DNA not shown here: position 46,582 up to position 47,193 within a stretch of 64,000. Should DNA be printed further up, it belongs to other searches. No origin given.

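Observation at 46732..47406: DUF4032-like repeats fused to a His15-less HPr domain (Crh-like regulator)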

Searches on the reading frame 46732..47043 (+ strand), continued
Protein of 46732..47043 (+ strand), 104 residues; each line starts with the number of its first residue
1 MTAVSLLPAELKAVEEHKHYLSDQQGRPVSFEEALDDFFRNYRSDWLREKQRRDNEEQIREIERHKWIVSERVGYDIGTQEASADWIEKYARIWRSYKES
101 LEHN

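Call 70: find_encoding_contigs(protein=P0191, flank=5000, max_places=2)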
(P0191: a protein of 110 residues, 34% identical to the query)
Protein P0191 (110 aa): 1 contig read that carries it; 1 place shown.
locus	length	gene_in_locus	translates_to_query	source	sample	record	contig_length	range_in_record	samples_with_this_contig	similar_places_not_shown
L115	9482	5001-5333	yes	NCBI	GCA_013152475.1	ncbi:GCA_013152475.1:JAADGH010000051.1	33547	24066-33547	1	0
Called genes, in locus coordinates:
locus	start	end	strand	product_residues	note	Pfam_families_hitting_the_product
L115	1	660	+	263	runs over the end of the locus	PF00106:adh_short, PF08659:KR, PF13561:adh_short_C2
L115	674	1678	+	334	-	PF00248:Aldo_ket_red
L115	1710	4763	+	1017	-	PF02018:CBM_4_9 (weak), PF12697:Abhydrolase_6 (faint), PF05448:AXE1 (weak), PF01738:DLH (faint), PF12146:Hydrolase_4 (faint), PF00326:Peptidase_S9 (weak), PF08840:BAAT_C (faint), PF00561:Abhydrolase_1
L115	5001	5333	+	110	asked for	PF13224:DUF4032 (faint)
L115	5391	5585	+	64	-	-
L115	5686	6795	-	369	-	PF13088:BNR_2 (weak)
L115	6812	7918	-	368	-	PF01208:URO-D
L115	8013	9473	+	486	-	PF12228:DUF3604 (weak)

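Call 71: find_encoding_contigs(protein=P0204, flank=5000, max_places=2)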
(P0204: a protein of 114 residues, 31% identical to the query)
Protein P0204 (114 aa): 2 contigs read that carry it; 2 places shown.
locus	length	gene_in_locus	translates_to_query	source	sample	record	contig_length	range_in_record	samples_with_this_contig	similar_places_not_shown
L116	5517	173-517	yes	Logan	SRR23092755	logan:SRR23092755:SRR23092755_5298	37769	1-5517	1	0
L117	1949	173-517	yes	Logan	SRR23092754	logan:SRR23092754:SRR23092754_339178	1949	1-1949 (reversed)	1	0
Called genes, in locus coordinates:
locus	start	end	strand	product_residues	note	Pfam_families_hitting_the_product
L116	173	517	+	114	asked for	-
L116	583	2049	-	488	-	PF00478:IMPDH, PF00571:CBS, PF01070:FMN_dh, PF03060:NMO, PF00977:His_biosynth (faint)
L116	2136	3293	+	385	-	PF00155:Aminotran_1_2, PF01212:Beta_elim_lyase (faint)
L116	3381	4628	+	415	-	PF02690:Na_Pi_cotrans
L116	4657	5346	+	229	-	PF01895:PhoU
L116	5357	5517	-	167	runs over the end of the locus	-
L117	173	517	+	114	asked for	-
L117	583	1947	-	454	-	?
